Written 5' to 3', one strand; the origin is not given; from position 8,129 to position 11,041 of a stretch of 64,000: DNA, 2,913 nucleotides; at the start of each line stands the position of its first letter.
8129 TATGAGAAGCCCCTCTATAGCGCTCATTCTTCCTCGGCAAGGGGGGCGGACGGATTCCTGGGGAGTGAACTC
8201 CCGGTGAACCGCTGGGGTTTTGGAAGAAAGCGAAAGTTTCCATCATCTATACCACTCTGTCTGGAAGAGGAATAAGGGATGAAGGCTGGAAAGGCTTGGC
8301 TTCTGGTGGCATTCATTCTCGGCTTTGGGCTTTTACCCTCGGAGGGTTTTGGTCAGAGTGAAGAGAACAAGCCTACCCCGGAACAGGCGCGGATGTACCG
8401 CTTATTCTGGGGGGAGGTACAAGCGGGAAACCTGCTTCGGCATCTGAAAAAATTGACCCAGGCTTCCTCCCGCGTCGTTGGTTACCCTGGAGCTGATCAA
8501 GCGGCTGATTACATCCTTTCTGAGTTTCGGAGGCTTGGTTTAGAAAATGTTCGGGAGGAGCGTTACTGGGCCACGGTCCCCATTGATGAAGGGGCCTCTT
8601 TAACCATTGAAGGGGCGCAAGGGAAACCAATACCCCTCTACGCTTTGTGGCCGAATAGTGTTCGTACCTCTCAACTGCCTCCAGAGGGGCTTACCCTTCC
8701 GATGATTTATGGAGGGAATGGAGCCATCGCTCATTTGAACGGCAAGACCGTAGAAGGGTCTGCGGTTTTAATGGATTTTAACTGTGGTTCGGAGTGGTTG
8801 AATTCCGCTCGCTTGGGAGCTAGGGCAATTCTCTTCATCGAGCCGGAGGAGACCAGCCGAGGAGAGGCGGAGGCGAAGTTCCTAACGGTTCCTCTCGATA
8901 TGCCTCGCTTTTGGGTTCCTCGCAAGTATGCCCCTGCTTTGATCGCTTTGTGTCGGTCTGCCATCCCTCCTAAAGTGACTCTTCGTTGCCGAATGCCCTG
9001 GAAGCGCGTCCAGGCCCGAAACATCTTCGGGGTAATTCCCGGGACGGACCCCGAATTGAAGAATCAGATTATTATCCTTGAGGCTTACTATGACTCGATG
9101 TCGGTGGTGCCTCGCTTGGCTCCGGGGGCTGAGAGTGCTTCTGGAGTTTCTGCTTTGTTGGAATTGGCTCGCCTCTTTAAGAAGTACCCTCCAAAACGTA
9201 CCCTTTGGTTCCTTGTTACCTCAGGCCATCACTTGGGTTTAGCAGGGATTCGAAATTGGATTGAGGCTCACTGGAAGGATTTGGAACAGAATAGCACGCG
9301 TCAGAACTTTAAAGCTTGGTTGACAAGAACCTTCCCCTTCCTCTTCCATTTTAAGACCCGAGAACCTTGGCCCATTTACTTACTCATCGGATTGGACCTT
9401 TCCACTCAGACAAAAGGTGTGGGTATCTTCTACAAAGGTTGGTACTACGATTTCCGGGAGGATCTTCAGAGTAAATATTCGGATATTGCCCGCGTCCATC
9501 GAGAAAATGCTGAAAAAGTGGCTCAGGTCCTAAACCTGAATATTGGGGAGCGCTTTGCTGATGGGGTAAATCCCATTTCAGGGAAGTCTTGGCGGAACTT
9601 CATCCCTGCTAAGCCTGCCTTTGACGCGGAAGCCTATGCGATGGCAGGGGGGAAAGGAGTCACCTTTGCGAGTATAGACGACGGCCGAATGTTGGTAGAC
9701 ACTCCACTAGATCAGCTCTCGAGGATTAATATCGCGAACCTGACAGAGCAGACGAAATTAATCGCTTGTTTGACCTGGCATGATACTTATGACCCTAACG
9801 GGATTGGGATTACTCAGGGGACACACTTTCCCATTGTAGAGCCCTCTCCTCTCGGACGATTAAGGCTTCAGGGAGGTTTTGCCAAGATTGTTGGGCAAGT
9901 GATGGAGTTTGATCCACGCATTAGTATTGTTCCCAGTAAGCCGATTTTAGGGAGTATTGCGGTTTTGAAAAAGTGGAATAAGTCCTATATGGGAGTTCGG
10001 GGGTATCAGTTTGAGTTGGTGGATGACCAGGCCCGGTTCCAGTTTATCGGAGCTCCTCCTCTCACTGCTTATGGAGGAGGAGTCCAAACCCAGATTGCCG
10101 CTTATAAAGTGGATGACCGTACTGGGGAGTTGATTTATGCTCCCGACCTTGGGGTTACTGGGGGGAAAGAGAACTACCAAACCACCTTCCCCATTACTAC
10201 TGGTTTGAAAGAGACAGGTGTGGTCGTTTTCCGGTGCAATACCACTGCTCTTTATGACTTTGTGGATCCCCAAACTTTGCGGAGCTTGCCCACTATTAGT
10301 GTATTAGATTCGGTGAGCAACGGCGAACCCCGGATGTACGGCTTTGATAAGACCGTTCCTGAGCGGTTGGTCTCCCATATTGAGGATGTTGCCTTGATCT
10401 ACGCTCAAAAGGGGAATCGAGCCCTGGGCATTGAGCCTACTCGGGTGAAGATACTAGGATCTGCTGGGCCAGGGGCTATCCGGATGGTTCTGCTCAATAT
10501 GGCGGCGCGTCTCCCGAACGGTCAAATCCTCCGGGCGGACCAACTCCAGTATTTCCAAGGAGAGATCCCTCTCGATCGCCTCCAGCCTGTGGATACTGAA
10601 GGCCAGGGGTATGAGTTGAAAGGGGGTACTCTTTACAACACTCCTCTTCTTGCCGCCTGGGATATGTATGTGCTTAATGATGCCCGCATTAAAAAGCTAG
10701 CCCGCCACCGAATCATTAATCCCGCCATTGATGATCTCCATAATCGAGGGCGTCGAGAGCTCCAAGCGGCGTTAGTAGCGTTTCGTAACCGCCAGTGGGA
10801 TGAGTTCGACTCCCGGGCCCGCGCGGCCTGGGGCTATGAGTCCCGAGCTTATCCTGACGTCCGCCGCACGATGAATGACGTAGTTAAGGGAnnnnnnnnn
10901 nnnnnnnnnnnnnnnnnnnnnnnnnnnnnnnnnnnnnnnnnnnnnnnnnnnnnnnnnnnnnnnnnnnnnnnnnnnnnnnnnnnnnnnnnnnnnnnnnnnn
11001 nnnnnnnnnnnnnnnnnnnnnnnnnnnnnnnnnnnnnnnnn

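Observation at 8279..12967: A 1562-aa secreted M28-like/PA-domain module is fused to an FtsX/MacB-type permease with no ABC ATPase nearby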

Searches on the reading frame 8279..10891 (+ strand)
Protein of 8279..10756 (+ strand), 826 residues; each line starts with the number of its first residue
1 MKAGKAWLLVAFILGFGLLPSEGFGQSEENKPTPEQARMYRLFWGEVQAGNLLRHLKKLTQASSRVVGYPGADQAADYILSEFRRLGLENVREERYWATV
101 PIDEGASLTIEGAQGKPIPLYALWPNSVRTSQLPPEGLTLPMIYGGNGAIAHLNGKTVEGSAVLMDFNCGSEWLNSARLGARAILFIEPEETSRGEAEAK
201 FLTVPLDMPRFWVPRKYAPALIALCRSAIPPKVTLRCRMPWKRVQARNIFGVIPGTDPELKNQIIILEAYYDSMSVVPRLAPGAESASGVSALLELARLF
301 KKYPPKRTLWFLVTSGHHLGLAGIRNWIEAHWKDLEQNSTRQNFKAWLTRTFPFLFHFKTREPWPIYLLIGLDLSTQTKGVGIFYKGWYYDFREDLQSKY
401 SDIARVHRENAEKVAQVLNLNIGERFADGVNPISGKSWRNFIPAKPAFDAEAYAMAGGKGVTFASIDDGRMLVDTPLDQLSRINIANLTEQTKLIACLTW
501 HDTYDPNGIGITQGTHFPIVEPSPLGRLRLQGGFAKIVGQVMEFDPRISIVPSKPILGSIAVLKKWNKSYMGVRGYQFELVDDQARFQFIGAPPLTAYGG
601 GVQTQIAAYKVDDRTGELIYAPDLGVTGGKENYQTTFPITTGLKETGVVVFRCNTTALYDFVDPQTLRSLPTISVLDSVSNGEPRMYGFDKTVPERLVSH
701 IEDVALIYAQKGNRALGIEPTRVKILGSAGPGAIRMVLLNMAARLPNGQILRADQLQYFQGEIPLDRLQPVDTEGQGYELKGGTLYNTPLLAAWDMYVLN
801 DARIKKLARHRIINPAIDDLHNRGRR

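Call 33: predict_structure(alignment_id=A1)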
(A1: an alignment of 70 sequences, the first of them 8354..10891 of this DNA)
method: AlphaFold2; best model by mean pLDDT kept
length: 846 residues; sequences in the alignment: 70
mean_pLDDT: 92.4   pTM: 0.91
mean pLDDT of the five models: 92.4, 91.5, 91.2, 90.6, 90.3
residues with pLDDT >= 90: 650; 70-90: 179; 50-70: 15; < 50: 2
segments of 3 or more residues with pLDDT < 50: none
pLDDT, mean of each block of 10 residues (from residue 1): 77 97 98 97 98 99 98 97 92 97 96 97 96 97 95 95 93 93 96 96 95 97 98 97 98 96 98 98 98 97 96 89 94 90 97 95 86 93 96 94 89 86 94 96 89 96 98 98 79 93 85 95 88 96 90 96 93 81 96 94 82 93 95 87 84 90 89 80 86 86 83 94 93 87 91 89 93 93 88 95 96 96 94 73 66
secondary structure, 60 per line:
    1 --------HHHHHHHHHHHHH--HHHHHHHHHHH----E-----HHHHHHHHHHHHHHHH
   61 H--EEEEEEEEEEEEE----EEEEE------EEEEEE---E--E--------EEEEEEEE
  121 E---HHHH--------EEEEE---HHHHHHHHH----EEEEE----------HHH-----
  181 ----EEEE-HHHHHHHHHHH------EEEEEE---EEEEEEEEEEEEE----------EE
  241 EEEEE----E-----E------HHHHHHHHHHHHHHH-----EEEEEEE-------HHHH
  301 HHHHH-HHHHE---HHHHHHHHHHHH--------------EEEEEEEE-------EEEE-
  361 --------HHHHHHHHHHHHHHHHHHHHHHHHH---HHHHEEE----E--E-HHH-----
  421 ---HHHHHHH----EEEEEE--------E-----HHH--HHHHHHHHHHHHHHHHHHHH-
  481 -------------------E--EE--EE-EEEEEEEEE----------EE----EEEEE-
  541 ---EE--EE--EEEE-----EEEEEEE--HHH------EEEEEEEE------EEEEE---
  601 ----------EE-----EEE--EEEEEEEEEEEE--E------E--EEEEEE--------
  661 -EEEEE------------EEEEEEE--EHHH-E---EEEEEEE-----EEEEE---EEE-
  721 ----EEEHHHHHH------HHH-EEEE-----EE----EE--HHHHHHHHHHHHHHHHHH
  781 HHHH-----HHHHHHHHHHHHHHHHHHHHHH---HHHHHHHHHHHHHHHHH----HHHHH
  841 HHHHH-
elements in order (helices of 4 or more, strands of 3 or more residues): H9-21 H24-34 H45-61 E64-76 E81-85 E92-97 E113-121 H125-128 E137-141 H145-153 E158-162 E185-188 H190-200 E207-212 E216-228 E239-245 H263-277 E283-289 H297-305 H307-310 H315-326 E341-348 E356-359 H369-393 H397-400 E401-403 H424-430 E435-440 H460-479 E510-518 E535-539 E552-555 E561-567 E579-586 E593-597 E618-620 E623-634 E647-652 E662-666 E679-685 E697-703 E709-713 E717-719 E725-727 H728-733 E744-747 H763-784 H790-811 H815-831 H836-845

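Call 37: fold_search(model_id=the predicted structure, library=pdb)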
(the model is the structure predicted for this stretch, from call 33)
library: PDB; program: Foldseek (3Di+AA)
matches with E <= 10: 787; with E <= 0.001: 188
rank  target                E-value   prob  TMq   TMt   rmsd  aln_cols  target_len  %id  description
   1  2ek8                  2.2e-25  1.00  0.30  0.57   8.7       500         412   17  Aminopeptidase from Aneurinibacillus sp. strain AM-1 (released 2008-03-25)
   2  6hc6_A                1.7e-23  1.00  0.33  0.61   8.8       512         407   17  The structure of BSAP, a zinc aminopeptidase from Bacillus subtilis (released 2019-08-28)
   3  3iib                  7.1e-23  1.00  0.35  0.60   7.6       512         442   15  Crystal structure of Peptidase M28 precursor (YP_926796.1) from SHEWANELLA AMAZONENSIS SB2B at 1.70 A resolution (released 2009-08-25)
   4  6hc6_C                1.0e-22  1.00  0.35  0.65   8.1       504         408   18  The structure of BSAP, a zinc aminopeptidase from Bacillus subtilis (released 2019-08-28)
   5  6hc7_A                1.4e-22  1.00  0.34  0.62   7.0       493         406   18  The crystal structure of BSAP, a zinc aminopeptidase from Bacillus subtilis (medium resolution) (released 2019-08-28)
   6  8acg_C                1.8e-22  1.00  0.30  0.50  10.6       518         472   14  Structure of Pseudomonas aeruginosa aminopeptidase, PaAP_T E340A mutant (released 2023-07-12)
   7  8acr                  2.7e-22  1.00  0.28  0.47  10.6       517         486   14  Structure of Pseudomonas aeruginosa aminopeptidase, PaAP (released 2023-07-12)
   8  3kas_A                2.7e-22  1.00  0.31  0.40   8.6       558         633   15  Machupo virus GP1 bound to human transferrin receptor 1 (released 2010-03-09)
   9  8ac7_A                3.4e-22  1.00  0.29  0.48  10.3       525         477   14  Structure of Pseudomonas aeruginosa aminopeptidase, PaAP (released 2023-07-12)
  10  8ack_A                4.5e-22  1.00  0.29  0.48  10.6       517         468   15  Structure of Pseudomonas aeruginosa aminopeptidase, PaAP (released 2023-07-12)
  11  8acg_E                5.1e-22  1.00  0.30  0.51  10.6       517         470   14  Structure of Pseudomonas aeruginosa aminopeptidase, PaAP_T E340A mutant (released 2023-07-12)
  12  6wrw_B                5.4e-22  1.00  0.31  0.39   9.5       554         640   15  Crystal structure of computationally designed protein 2DS25.5 in complex with the human Transferrin receptor ectodomai (released 2021-04-28)
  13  8acg_B                6.4e-22  1.00  0.30  0.51  10.5       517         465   14  Structure of Pseudomonas aeruginosa aminopeptidase, PaAP_T E340A mutant (released 2023-07-12)
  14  8ac9_A                6.4e-22  1.00  0.28  0.48  11.5       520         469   14  Structure of Pseudomonas aeruginosa aminopeptidase, PaAP_T (released 2023-07-12)
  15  8acg_D                8.0e-22  1.00  0.30  0.51  10.8       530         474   14  Structure of Pseudomonas aeruginosa aminopeptidase, PaAP_T E340A mutant (released 2023-07-12)
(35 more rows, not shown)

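Call 94: search_protein_families(library=padloc, proteins=[window:8279-10756:+], max_evalue=0.01)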
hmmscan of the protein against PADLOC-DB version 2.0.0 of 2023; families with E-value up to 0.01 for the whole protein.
window:8279-10756:+ (826 aa): 0 families

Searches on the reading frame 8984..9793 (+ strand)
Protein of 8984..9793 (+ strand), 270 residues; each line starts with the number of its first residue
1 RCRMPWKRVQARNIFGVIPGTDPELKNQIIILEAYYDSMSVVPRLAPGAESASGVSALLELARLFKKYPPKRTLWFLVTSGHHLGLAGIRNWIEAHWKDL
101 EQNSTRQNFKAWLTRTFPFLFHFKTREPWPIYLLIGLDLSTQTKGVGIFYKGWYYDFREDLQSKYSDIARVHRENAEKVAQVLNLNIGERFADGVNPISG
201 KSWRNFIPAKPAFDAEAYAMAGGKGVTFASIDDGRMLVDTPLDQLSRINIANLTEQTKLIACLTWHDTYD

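Call 50: search_solved_structures(query=A5, max_evalue=0.01, show_alignments=5)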
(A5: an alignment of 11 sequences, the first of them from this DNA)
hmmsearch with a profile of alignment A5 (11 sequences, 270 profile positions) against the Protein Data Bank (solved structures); distinct sequences matched with E-value up to 0.01: 15.
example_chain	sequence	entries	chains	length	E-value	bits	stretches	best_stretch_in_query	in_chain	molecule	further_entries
6hc6_A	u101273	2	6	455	4.5e-09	39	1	6-104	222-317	Aminopeptidase YwaD | Aminopeptidase Y (Arg Lys Leu preference)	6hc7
2anp_A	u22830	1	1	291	6e-09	38.6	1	12-99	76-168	leucyl aminopeptidase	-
7tm3_7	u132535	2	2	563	9.2e-09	37.9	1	29-108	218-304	Nicalin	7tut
6w6l_5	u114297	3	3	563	1.8e-08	37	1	29-108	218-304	Nicalin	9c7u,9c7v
3b3t_A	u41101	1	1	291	1e-07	34.5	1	12-99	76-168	Bacterial leucyl aminopeptidase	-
3b3v_A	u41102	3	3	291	1.3e-07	34.1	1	12-99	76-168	Bacterial leucyl aminopeptidase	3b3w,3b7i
1amp_A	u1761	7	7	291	1.4e-07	34.1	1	12-99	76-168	AMINOPEPTIDASE | PROTEIN (AMINOPEPTIDASE) | BACTERIAL LEUCYL AMINOPEPTIDASE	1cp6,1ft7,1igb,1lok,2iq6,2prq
1rtq_A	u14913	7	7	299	1.4e-07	34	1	12-99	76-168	Bacterial leucyl aminopeptidase | Aminopeptidase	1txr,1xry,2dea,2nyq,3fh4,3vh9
3b35_A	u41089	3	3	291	1.5e-07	34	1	12-99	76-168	Bacterial leucyl aminopeptidase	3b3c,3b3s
2ek8_A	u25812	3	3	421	3.8e-06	29.4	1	7-96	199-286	Aminopeptidase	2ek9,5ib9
5gne_A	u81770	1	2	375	0.00092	21.5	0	30-97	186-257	Leucine aminopeptidase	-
9v1k_st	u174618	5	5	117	0.0013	21.1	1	182-260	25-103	40S ribosomal protein S17, putative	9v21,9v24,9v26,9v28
4uer_V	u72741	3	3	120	0.0061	18.8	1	182-258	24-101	ES17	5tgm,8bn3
3iib_A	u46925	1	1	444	0.0081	18.5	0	10-103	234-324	Peptidase M28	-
3fec_A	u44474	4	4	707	0.0087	18.4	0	10-104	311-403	Glutamate carboxypeptidase III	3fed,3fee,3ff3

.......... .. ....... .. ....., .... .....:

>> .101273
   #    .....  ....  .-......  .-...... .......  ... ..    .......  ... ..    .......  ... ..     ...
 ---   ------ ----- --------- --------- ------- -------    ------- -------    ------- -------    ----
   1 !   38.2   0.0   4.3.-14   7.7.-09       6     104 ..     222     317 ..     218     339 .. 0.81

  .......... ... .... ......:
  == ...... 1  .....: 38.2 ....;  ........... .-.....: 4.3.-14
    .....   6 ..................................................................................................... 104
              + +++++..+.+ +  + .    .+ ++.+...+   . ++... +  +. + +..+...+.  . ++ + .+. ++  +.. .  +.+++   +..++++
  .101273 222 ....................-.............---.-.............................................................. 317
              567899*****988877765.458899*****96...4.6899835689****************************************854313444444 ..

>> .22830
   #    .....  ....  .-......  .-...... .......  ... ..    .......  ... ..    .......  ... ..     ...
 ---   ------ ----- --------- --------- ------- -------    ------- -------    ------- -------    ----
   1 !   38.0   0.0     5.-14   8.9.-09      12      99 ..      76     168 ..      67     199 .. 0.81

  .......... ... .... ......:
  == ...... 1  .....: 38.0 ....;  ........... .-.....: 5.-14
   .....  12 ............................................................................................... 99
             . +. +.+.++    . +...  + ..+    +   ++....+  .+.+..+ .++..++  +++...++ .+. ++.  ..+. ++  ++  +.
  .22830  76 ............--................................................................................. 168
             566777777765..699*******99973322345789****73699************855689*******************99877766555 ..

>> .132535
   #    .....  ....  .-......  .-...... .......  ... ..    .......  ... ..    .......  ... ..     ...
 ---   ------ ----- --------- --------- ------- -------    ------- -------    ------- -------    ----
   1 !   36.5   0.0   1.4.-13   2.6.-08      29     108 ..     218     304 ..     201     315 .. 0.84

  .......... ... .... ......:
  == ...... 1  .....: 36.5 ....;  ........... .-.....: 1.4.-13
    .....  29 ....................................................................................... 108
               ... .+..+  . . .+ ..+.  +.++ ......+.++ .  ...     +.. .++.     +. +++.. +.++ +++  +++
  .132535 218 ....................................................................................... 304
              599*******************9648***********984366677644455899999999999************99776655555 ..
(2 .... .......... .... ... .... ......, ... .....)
